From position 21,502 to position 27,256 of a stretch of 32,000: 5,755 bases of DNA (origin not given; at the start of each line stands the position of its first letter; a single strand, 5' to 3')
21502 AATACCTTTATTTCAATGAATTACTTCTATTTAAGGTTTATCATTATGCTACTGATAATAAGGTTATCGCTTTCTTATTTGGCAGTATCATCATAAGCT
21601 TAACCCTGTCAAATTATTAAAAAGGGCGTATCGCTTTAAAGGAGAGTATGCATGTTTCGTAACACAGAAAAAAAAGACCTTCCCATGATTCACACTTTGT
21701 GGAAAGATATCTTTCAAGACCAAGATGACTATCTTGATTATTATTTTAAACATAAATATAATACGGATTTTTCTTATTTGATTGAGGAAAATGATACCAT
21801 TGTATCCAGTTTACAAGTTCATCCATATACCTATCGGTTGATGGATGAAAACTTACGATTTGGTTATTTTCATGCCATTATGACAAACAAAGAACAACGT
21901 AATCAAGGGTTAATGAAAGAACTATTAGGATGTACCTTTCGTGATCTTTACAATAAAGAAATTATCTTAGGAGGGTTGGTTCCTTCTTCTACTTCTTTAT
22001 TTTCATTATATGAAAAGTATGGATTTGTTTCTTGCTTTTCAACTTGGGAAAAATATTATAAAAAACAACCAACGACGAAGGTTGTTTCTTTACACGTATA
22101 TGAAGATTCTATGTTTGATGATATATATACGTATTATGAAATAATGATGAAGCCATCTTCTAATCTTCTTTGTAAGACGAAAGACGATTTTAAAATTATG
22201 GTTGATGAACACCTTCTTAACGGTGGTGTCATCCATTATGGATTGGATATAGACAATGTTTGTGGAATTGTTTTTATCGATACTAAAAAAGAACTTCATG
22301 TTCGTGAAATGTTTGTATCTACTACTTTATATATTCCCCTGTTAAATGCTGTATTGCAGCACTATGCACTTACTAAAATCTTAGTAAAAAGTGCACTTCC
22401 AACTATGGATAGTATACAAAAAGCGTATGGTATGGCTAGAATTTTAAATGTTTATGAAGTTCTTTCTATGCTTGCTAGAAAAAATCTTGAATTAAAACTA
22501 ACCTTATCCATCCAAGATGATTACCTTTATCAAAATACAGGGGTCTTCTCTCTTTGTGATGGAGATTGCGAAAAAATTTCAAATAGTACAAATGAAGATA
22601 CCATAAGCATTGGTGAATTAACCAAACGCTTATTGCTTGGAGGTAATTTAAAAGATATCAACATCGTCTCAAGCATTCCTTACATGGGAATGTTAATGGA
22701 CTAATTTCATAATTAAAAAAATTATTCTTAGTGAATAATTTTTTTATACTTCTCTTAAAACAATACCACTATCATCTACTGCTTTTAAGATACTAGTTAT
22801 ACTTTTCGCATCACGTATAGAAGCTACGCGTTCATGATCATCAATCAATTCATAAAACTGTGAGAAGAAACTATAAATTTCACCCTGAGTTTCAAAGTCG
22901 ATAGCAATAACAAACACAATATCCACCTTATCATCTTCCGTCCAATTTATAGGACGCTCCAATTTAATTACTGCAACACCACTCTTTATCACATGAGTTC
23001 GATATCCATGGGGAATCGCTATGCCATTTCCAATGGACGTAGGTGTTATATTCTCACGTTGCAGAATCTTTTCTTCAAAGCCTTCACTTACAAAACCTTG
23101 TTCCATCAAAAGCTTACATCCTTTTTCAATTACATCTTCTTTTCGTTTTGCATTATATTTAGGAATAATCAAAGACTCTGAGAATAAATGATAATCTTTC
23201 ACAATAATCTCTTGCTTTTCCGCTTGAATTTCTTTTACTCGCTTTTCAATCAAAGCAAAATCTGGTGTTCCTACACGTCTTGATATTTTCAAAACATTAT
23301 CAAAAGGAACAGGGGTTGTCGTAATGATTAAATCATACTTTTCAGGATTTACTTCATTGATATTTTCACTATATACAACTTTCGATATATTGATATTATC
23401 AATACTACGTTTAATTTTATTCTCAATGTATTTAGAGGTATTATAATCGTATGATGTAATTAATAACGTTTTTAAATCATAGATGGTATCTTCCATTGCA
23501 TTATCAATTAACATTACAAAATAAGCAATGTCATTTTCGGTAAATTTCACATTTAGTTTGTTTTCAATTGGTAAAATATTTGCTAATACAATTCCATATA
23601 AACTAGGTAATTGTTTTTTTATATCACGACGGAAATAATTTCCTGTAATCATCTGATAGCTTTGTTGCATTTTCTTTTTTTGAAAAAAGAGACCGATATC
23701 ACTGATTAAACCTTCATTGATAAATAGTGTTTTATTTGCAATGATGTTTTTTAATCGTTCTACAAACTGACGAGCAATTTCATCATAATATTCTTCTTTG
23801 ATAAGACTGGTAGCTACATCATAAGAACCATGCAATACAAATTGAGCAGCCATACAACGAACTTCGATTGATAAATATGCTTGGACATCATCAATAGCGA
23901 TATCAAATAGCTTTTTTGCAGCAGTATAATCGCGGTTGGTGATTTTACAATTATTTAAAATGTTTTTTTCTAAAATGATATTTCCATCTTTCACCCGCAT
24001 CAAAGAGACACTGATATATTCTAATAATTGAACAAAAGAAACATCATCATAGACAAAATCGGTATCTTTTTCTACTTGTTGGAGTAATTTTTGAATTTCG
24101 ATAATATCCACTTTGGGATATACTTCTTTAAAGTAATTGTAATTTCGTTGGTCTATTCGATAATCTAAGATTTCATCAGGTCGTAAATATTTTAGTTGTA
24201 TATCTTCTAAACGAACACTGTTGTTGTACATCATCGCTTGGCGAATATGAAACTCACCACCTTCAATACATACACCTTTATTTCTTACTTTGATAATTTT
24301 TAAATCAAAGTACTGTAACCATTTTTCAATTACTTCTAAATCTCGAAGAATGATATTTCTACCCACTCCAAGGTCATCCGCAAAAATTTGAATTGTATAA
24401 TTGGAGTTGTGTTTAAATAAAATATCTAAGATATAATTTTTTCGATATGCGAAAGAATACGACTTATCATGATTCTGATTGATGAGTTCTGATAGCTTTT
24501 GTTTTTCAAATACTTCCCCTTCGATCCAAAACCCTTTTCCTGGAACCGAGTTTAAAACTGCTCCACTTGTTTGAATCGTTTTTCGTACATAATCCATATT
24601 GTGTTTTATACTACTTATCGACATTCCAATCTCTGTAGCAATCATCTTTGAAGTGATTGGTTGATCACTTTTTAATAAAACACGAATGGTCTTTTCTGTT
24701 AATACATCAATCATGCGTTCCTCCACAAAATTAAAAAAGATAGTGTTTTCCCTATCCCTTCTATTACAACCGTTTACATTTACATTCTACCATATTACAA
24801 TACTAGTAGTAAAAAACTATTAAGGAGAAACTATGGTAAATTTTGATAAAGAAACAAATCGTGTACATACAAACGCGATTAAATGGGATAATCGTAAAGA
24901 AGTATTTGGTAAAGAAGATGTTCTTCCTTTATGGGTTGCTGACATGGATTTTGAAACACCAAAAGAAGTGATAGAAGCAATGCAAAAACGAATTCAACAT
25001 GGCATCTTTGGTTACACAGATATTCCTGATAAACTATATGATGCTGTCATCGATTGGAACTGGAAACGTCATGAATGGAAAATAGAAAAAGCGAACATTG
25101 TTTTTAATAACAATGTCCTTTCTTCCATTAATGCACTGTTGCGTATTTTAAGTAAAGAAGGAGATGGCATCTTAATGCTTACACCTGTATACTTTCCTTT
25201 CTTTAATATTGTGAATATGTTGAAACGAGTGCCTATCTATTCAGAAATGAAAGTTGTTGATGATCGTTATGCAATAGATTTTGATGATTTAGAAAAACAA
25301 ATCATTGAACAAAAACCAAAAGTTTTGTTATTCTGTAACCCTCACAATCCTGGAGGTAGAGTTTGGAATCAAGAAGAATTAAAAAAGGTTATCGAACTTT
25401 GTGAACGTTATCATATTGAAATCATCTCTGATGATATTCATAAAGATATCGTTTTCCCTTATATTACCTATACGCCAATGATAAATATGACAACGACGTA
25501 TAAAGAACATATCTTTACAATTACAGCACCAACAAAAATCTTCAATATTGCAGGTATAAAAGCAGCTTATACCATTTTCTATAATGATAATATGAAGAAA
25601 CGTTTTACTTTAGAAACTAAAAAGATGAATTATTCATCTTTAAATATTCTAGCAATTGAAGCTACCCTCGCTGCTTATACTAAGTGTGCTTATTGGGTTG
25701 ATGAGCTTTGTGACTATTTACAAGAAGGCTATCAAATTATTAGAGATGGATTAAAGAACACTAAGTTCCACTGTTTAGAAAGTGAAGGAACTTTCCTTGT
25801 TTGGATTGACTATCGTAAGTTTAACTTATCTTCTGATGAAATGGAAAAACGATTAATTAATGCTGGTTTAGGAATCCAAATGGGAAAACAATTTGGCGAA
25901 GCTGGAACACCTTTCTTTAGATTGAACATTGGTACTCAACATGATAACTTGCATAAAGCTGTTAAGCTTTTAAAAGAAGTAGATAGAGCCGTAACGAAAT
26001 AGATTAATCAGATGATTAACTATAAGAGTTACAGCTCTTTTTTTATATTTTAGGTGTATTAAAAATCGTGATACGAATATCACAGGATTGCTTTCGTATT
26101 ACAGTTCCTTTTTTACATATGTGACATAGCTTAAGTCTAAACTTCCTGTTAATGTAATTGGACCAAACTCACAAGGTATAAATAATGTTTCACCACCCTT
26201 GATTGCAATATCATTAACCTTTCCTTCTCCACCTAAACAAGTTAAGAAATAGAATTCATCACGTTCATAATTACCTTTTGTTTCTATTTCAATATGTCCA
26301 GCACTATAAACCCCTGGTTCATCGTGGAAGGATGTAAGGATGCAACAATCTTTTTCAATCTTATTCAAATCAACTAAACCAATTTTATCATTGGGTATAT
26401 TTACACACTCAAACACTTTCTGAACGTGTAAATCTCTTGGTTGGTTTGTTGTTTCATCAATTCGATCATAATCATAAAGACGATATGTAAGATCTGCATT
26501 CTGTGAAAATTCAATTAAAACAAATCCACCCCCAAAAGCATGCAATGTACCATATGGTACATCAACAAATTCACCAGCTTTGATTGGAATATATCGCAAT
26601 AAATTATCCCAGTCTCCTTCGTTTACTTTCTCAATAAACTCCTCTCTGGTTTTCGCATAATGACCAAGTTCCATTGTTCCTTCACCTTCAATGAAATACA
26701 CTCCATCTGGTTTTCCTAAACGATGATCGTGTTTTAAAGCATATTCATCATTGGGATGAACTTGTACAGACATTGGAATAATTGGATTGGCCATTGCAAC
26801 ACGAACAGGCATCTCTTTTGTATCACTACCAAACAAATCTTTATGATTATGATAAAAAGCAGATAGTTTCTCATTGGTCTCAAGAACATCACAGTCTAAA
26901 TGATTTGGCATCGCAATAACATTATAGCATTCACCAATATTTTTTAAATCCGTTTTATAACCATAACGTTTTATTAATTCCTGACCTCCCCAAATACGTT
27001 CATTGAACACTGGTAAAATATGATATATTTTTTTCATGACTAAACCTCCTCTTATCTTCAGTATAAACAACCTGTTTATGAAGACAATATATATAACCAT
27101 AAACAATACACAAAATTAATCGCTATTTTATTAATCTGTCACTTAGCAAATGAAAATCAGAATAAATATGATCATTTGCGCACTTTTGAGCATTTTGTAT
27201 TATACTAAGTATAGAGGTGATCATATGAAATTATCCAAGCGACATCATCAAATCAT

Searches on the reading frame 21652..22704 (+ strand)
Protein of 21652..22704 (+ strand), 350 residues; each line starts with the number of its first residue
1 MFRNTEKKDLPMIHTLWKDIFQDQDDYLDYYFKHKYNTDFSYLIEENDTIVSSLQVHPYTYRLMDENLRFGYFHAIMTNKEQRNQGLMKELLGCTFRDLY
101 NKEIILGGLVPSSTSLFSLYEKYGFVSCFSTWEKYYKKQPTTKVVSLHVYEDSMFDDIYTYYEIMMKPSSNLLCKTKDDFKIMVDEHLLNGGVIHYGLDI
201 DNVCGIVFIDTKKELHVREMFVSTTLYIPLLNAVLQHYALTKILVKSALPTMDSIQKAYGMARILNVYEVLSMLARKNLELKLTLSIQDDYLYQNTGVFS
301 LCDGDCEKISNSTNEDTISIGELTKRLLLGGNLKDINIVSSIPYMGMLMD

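Call 7: search_protein_families(library=pfam, proteins=[window:21652-22704:+])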
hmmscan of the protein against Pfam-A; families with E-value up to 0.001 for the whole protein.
window:21652-22704:+ (350 aa): 4 families
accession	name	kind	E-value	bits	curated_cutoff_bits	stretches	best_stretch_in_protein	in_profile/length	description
PF13527.13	Acetyltransf_9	-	2e-20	73.5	25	1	2-125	2-124/127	Acetyltransferase (GNAT) domain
PF00583.31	Acetyltransf_1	-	3.2e-05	24.6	20.7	1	13-125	4-116/116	Acetyltransferase (GNAT) family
PF13508.13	Acetyltransf_7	-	0.00021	22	27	1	42-126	6-83/84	Acetyltransferase (GNAT) domain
PF13530.11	SCP2_2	-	0.00049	21.1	23.2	1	275-329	9-69/105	Sterol carrier protein domain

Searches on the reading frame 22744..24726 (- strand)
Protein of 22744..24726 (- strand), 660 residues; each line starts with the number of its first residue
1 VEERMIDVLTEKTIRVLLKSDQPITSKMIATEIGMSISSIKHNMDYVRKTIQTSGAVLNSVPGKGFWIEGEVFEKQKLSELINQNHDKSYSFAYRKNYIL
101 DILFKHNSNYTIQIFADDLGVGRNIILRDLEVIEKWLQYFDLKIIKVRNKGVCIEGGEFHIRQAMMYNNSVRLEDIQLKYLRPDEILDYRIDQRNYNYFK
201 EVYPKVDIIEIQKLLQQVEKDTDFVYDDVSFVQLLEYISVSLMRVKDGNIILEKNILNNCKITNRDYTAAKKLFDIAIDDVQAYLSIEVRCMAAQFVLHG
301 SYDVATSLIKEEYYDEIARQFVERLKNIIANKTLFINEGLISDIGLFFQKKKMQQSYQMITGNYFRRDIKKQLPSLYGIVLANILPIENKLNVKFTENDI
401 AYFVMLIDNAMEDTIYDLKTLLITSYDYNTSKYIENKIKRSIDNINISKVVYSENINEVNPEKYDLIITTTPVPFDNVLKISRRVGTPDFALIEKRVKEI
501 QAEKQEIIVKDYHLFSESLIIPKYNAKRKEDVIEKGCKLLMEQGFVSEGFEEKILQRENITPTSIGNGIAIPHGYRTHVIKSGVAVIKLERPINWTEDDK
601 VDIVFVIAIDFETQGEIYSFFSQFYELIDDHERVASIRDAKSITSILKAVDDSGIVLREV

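Call 7: search_protein_families(library=pfam, proteins=[window:22744-24726:-])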
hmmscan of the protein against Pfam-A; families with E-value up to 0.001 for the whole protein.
window:22744-24726:- (660 aa): 4 families
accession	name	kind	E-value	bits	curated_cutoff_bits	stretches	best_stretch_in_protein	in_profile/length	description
PF00359.27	PTS_EIIA_2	-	7.1e-31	107.6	27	1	514-650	2-141/144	Phosphoenolpyruvate-dependent sugar phosphotransferase system, EIIA 2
PF08279.18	HTH_11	-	3.2e-11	43.4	25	1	95-151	1-53/55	HTH domain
PF05043.19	Mga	-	8.4e-09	36.3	21.1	1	99-165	21-83/87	Mga helix-turn-helix domain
PF00874.25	PRD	-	2.3e-08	34.7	23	1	336-409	20-89/90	PRD domain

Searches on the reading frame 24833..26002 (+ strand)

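Call 7: search_protein_families(library=pfam, proteins=[window:24833-26002:+])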
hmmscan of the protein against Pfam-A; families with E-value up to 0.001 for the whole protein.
window:24833-26002:+ (389 aa): 2 families
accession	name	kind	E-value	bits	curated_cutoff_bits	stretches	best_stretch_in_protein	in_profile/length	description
PF00155.27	Aminotran_1_2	-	1.7e-43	149.7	19.7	1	29-378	2-359/361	Aminotransferase class I and II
PF01212.27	Beta_elim_lyase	-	0.00052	19.9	27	1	147-200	108-168/288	Beta-eliminating lyase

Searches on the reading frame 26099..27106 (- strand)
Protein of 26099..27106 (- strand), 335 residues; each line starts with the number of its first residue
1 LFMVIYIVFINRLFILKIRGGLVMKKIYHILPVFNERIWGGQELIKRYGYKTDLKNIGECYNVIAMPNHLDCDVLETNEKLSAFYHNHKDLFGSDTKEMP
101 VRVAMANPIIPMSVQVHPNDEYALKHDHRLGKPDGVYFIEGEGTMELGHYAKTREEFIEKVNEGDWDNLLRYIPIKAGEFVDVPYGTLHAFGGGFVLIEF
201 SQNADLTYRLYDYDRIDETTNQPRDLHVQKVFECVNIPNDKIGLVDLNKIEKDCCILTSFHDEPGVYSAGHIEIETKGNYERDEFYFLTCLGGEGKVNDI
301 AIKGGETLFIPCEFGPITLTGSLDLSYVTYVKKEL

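Call 8: search_protein_families(library=pfam, proteins=[window:26099-27106:-])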
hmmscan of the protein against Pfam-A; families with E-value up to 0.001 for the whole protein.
window:26099-27106:- (335 aa): 1 family
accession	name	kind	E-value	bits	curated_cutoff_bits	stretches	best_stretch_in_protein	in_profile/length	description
PF21621.3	MPI_cupin_dom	-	0.00058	20.2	27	0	273-325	17-74/79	Mannose-6-phosphate isomerase, cupin domain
